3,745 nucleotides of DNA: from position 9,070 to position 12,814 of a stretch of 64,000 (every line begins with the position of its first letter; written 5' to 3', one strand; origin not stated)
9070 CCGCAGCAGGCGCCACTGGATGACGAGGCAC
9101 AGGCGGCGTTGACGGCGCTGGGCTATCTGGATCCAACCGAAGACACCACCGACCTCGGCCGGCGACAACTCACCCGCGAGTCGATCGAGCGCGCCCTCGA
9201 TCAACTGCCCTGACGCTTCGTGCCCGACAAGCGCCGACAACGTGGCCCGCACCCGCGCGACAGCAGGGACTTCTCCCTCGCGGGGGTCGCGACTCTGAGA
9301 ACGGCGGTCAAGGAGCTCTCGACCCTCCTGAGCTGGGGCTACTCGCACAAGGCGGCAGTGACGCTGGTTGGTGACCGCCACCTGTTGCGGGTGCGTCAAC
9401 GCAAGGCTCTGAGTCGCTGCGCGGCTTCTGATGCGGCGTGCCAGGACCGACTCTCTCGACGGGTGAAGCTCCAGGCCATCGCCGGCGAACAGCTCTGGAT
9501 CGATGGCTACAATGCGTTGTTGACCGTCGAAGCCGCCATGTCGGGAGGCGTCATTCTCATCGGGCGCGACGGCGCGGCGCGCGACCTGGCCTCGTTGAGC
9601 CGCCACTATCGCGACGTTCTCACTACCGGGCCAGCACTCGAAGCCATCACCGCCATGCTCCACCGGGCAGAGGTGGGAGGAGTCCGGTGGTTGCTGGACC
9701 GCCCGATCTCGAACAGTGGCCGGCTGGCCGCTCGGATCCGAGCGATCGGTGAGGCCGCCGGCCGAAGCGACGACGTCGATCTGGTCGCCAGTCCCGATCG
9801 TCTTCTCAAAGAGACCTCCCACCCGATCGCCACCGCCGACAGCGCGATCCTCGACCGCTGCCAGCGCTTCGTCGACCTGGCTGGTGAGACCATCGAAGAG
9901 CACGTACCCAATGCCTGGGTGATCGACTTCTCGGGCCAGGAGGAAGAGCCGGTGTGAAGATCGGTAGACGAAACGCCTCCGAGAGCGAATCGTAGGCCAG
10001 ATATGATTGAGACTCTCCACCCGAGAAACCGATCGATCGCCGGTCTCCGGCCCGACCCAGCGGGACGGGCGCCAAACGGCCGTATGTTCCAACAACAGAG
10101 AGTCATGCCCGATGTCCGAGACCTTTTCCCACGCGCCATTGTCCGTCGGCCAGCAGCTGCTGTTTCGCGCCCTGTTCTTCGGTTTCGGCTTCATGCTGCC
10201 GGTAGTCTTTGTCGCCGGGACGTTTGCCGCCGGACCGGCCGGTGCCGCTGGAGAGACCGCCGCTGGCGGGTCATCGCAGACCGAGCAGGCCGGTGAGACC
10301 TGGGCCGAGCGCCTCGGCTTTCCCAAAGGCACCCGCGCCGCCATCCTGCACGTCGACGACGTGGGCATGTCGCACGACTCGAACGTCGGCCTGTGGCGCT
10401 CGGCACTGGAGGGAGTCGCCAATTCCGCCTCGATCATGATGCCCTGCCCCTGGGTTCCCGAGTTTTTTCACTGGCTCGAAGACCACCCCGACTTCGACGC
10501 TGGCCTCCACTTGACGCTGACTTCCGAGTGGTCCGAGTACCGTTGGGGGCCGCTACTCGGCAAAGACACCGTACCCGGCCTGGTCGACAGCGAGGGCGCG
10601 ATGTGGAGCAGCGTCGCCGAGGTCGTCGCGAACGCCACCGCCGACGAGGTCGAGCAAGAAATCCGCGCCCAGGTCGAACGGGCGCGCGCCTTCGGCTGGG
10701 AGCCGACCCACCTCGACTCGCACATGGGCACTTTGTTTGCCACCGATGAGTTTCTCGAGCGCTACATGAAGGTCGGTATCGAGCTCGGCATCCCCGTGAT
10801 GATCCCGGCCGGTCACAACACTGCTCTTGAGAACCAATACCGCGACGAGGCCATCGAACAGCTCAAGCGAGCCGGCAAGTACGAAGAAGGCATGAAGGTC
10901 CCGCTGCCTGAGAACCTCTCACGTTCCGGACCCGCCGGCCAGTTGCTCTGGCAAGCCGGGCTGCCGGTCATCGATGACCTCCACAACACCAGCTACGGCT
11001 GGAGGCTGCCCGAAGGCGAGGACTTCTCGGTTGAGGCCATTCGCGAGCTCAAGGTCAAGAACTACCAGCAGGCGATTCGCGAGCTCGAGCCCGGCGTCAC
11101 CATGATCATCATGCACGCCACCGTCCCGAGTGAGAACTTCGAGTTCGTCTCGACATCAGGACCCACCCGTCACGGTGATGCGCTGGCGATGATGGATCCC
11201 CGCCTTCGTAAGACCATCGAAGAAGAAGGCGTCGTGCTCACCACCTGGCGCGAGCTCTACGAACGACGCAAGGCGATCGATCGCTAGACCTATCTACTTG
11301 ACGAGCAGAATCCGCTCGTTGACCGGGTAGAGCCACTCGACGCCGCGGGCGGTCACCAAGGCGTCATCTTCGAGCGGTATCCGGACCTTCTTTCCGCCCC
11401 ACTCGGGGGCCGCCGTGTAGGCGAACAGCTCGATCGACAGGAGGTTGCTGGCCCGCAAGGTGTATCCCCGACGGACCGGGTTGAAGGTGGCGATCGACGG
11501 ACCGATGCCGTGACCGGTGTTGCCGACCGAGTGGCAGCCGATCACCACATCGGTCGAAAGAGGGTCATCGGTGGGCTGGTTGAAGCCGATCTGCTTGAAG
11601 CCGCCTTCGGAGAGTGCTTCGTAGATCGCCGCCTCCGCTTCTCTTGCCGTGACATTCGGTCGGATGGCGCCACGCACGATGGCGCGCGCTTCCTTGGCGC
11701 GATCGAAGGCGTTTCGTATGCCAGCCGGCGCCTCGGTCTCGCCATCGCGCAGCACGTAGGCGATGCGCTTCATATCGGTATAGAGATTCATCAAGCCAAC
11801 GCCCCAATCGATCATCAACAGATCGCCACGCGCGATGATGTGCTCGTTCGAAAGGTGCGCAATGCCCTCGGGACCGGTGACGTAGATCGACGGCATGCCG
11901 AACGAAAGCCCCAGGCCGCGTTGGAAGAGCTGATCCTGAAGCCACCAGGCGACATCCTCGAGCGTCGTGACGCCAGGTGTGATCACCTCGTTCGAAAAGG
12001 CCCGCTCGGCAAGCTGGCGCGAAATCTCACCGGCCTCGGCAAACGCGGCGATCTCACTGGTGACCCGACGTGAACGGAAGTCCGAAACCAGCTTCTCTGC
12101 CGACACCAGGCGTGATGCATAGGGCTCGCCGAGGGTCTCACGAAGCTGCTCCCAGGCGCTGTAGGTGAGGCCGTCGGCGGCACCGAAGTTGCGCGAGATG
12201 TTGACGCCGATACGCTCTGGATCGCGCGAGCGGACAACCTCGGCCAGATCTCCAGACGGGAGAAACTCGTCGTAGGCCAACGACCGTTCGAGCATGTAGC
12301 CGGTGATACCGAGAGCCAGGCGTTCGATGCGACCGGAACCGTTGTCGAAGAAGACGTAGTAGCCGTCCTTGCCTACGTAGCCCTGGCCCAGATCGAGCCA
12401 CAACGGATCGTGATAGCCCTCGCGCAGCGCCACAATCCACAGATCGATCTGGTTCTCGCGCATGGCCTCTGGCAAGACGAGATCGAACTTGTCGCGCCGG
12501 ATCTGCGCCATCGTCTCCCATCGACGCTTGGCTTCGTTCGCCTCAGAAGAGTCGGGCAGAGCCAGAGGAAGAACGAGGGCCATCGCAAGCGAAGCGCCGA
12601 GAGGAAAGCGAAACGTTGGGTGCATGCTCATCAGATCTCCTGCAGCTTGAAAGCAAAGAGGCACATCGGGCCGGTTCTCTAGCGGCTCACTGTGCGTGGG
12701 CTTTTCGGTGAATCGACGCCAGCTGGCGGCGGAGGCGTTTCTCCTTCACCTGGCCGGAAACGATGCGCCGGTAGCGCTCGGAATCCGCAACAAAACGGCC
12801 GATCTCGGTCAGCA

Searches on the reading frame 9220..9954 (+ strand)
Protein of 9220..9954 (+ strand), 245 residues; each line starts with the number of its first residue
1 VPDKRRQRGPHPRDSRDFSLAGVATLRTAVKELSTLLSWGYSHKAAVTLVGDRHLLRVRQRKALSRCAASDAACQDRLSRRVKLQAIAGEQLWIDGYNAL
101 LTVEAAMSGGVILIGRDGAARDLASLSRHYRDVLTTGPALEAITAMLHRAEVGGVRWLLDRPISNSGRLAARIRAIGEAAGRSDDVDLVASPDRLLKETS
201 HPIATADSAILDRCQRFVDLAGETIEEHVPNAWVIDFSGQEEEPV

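Call 32: search_protein_families(library=pfam, proteins=[window:9220-9954:+], max_evalue=0.001)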
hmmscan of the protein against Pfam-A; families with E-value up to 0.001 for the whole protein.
window:9220-9954:+ (245 aa): 2 families
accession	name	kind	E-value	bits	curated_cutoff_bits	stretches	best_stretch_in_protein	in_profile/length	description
PF18481.7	DUF5616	-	2.6e-43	148.1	27.6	1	85-222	2-139/140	Domain of unknown function (DUF5616)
PF04256.18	DUF434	-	2.8e-16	59.3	27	1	26-79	2-55/56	Protein of unknown function (DUF434)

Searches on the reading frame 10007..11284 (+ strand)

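Call 32: search_protein_families(library=pfam, proteins=[window:10007-11284:+], max_evalue=0.001)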
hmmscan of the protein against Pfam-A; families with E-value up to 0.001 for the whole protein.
window:10007-11284:+ (426 aa): 1 family
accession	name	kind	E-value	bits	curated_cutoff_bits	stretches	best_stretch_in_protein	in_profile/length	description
PF04794.17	YdjC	-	1.4e-51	176.3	29.7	1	113-406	3-266/266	YdjC-like protein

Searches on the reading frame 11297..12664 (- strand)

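Call 32: search_protein_families(library=pfam, proteins=[window:11297-12664:-], max_evalue=0.001)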
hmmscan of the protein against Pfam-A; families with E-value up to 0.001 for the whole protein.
window:11297-12664:- (456 aa): 1 family
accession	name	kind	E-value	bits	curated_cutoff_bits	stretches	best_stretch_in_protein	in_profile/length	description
PF00557.29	Peptidase_M24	-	3.2e-21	76.5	23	1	208-439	3-208/208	Metallopeptidase family M24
